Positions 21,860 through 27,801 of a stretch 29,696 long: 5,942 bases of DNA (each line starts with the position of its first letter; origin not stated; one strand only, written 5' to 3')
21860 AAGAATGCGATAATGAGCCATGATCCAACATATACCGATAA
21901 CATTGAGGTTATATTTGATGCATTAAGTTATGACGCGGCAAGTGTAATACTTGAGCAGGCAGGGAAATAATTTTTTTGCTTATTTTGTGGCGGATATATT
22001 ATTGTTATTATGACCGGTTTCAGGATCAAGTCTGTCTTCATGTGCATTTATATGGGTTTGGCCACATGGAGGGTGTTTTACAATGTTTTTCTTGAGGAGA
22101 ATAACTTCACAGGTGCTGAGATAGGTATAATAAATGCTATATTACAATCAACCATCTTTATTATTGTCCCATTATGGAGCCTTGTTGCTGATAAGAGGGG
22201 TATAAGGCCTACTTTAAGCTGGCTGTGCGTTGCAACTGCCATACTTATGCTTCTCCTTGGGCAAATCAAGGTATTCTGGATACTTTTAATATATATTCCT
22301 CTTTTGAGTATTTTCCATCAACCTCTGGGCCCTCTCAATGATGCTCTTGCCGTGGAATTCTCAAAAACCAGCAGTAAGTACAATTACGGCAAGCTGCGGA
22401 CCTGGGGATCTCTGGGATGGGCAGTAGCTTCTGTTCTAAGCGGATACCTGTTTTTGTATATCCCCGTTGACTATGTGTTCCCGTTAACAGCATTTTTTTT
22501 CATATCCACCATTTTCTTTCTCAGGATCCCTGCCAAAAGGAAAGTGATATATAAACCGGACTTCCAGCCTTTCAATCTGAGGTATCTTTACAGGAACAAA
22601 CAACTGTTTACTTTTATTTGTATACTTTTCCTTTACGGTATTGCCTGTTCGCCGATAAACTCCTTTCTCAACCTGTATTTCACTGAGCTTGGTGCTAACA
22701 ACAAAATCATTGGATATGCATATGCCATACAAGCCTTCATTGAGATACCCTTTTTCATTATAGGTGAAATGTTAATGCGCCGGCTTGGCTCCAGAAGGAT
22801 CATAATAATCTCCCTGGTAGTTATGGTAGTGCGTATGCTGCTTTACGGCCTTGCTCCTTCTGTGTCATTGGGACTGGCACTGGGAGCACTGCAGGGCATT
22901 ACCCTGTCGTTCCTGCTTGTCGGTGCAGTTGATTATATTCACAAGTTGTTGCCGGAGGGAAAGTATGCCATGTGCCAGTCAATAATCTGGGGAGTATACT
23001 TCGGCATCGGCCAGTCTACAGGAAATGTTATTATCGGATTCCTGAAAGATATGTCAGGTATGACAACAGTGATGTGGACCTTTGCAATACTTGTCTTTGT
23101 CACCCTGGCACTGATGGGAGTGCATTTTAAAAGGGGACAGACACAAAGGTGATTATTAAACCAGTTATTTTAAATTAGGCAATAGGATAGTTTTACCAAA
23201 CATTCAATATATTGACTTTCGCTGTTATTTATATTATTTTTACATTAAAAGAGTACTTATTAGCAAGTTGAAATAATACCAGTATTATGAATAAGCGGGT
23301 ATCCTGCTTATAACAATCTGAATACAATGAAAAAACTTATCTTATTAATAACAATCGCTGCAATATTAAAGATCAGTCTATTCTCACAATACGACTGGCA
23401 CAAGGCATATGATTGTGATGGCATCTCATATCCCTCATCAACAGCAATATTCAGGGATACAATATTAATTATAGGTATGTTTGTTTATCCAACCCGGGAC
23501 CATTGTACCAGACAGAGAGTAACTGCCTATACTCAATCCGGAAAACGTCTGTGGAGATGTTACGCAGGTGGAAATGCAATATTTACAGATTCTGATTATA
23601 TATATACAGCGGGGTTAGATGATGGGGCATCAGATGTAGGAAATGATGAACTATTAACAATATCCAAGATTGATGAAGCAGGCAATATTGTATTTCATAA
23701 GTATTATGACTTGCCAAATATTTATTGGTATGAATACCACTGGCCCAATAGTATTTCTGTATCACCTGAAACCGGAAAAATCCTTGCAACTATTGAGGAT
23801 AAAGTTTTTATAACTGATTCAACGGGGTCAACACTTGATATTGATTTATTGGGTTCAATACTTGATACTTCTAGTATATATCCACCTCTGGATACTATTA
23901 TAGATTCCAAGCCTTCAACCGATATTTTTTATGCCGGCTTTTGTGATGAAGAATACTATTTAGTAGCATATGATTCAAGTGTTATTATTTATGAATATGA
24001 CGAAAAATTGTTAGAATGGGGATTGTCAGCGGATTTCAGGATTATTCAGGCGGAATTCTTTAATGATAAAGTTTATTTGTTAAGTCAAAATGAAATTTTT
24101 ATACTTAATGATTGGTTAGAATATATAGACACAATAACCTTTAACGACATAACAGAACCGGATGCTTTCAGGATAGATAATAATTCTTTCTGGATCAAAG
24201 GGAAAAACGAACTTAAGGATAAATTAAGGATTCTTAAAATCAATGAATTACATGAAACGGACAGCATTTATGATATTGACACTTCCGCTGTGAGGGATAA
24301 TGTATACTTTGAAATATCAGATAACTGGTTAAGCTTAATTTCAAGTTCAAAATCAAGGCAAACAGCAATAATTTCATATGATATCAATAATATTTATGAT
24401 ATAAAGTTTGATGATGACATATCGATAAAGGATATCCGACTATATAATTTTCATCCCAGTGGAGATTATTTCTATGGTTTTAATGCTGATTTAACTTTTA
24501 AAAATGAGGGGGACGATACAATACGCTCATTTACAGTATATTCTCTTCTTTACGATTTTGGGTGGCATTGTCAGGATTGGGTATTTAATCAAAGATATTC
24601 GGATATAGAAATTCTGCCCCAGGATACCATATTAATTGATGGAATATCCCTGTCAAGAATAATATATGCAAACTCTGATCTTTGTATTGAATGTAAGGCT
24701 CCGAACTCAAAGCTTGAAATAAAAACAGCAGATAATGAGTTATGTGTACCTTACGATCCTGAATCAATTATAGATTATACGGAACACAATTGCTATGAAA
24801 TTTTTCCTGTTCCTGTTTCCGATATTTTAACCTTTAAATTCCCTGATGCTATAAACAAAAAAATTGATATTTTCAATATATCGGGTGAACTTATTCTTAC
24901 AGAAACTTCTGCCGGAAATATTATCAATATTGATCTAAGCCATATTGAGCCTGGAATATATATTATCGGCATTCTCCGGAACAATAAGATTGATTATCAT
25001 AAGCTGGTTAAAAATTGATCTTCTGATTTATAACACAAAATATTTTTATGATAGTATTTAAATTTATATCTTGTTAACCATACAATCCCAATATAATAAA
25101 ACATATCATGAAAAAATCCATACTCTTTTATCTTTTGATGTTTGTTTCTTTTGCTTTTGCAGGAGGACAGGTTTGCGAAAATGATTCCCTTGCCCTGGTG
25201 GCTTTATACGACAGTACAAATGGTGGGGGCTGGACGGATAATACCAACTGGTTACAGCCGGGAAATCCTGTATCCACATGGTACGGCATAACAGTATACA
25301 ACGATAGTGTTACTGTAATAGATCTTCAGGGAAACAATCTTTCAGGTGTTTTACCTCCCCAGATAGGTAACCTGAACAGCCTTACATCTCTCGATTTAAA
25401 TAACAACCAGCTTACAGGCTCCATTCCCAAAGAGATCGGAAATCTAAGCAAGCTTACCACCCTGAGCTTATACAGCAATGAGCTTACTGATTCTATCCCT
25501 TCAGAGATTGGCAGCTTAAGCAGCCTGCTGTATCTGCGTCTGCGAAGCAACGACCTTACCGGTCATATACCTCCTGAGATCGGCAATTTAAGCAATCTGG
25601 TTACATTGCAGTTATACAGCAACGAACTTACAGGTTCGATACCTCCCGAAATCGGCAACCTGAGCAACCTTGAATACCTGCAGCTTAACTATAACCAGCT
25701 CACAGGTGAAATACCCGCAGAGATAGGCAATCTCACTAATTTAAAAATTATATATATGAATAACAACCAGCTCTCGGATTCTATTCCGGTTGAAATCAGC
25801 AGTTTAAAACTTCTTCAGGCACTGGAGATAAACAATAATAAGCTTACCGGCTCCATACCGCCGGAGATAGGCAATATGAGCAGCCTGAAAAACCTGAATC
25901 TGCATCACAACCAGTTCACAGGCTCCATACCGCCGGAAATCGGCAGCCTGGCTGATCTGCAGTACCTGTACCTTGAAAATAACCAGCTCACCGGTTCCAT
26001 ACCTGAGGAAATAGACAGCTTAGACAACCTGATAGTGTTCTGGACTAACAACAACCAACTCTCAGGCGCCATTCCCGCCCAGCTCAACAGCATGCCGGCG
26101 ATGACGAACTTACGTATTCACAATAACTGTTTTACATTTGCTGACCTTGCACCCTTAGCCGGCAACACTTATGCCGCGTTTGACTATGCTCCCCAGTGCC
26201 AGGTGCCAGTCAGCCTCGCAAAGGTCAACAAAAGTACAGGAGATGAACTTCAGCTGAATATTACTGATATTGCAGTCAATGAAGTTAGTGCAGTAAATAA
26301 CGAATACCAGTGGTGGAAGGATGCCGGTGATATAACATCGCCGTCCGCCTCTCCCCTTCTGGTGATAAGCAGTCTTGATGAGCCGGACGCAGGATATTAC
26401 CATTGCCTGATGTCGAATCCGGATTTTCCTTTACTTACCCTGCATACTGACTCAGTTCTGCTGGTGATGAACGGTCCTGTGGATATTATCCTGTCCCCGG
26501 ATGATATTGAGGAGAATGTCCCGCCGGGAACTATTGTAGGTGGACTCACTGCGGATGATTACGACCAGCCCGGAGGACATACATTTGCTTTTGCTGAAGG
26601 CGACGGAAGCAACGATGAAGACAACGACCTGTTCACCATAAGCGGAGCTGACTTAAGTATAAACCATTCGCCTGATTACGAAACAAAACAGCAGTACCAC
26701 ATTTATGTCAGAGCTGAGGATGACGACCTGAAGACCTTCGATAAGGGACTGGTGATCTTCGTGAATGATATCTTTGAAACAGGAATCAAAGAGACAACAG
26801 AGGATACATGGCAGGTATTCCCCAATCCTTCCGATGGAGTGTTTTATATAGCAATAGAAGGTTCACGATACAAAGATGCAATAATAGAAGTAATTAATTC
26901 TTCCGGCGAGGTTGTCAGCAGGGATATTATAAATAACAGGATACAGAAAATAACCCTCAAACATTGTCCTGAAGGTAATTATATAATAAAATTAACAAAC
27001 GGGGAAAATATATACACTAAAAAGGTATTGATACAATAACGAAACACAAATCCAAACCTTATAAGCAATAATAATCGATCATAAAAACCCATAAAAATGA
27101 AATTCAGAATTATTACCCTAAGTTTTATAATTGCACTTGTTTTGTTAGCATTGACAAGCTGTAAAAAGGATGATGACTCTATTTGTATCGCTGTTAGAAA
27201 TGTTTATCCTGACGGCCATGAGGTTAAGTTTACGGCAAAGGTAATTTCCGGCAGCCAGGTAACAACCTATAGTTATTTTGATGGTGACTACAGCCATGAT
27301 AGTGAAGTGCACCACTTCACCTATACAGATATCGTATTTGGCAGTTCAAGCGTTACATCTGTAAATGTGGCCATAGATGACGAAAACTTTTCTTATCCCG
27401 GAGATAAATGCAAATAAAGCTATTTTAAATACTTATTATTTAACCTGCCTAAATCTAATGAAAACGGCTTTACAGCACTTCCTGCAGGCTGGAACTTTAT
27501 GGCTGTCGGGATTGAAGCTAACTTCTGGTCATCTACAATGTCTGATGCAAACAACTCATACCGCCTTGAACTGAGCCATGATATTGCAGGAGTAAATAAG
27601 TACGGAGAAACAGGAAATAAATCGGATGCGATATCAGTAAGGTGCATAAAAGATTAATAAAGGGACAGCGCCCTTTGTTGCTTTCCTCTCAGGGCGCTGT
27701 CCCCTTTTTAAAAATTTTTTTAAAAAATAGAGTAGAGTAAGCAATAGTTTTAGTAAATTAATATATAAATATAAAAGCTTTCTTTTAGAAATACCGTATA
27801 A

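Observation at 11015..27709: Dispersed asymmetric-core palindrome welded to stop codons, marking out the accessory gene array (cassette-like or REP-like system)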

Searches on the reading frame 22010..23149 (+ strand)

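Call 74: search_protein_families(library=pfam, proteins=[window:22010-23149:+], max_evalue=0.01)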
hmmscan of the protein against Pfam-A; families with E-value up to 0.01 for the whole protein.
window:22010-23149:+ (380 aa): 3 families
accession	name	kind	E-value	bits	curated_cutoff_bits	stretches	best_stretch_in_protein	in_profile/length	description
PF12832.13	MFS_1_like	-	5.4e-53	180.8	25.2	1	5-352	3-368/373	MFS_1 like family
PF07690.21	MFS_1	-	1.8e-30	106.5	33.4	2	10-283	5-289/347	Major Facilitator Superfamily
PF01306.25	LacY_symp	-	3.1e-16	59.6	24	1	6-376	12-402/413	LacY proton/sugar symporter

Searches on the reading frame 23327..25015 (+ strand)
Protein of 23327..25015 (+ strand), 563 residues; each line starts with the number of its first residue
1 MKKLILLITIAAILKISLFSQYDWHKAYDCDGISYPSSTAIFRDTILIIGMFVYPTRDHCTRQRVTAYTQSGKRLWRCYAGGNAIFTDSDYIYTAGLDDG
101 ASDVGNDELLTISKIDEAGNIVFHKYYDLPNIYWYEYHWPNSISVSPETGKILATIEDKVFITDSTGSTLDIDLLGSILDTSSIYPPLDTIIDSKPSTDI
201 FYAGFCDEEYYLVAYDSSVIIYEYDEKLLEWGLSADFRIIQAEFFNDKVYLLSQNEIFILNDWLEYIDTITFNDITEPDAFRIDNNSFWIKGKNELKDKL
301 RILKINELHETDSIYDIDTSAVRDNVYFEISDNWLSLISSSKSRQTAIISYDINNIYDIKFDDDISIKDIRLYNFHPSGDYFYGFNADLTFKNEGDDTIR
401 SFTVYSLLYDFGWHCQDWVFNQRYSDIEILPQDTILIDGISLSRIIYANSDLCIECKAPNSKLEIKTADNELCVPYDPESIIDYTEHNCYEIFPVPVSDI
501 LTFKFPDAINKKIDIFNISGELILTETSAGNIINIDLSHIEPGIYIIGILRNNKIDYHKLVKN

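Call 74: search_protein_families(library=pfam, proteins=[window:23327-25015:+], max_evalue=0.01)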
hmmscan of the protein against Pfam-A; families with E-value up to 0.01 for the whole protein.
window:23327-25015:+ (563 aa): 1 family
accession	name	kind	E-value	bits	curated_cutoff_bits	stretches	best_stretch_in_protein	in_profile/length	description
PF18962.6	Por_Secre_tail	-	5.8e-10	39.8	27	1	492-560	1-73/75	Secretion system C-terminal sorting domain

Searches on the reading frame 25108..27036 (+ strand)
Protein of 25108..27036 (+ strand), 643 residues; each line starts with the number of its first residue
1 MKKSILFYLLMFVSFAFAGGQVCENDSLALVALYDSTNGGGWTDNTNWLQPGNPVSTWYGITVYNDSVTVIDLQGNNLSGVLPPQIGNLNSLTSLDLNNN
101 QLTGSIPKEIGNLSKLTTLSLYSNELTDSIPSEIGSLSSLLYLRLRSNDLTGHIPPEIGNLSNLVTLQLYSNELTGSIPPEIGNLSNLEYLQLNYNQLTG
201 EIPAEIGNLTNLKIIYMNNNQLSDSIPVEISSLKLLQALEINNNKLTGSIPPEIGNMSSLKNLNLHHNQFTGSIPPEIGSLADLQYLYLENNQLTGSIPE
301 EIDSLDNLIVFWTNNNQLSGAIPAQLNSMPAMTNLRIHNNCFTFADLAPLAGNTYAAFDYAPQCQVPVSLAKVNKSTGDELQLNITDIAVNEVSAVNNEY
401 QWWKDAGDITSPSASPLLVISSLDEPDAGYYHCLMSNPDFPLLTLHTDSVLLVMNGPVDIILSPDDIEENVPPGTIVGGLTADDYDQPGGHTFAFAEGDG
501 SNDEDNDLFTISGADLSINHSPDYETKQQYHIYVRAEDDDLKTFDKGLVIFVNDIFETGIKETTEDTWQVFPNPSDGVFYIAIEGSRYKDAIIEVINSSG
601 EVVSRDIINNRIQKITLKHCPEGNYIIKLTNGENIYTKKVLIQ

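Call 74: search_protein_families(library=pfam, proteins=[window:25108-27036:+], max_evalue=0.01)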
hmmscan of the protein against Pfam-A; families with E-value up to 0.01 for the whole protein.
window:25108-27036:+ (643 aa): 8 families
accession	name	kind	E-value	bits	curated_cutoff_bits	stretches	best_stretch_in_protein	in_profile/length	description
PF00560.39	LRR_1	-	1.8e-39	125.6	20.6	4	91-113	1-23/23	Leucine Rich Repeat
PF23598.1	LRR_14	-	1e-30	107.2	40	3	70-171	26-123/353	Leucine-rich repeat region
PF12799.13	LRR_4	-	9.1e-28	96.1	27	7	187-224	2-38/44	Leucine Rich repeats (2 copies)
PF13855.12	LRR_8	-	4.6e-25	87.6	27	5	256-294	23-61/61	Leucine rich repeat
PF18962.6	Por_Secre_tail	-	4.9e-11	43.2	27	1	570-642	1-75/75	Secretion system C-terminal sorting domain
PF00028.23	Cadherin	-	1.5e-08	35.4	28.8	1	467-540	5-77/93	Cadherin domain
PF23211.1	LRR_LRWD1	-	0.00053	20.2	28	0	163-227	22-81/190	Leucine-rich repeat and WD repeat-containing protein 1, LRR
PF24758.1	LRR_At5g56370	-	0.0006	20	27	0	232-292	9-71/227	FBD-associated F-box protein At5g56370, LRR repeats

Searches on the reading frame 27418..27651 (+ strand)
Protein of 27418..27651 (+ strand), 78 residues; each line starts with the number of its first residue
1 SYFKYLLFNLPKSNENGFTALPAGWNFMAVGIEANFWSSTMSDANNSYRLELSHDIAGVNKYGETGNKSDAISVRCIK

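Call 74: search_protein_families(library=pfam, proteins=[window:27418-27651:+], max_evalue=0.01)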
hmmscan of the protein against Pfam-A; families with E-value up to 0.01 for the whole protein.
window:27418-27651:+ (78 aa): 1 family
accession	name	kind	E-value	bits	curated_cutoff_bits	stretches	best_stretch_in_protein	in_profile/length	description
PF09603.15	Fib_succ_major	-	6.6e-05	23.7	33.9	1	11-78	118-187/187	Fibrobacter succinogenes major domain (Fib_succ_major)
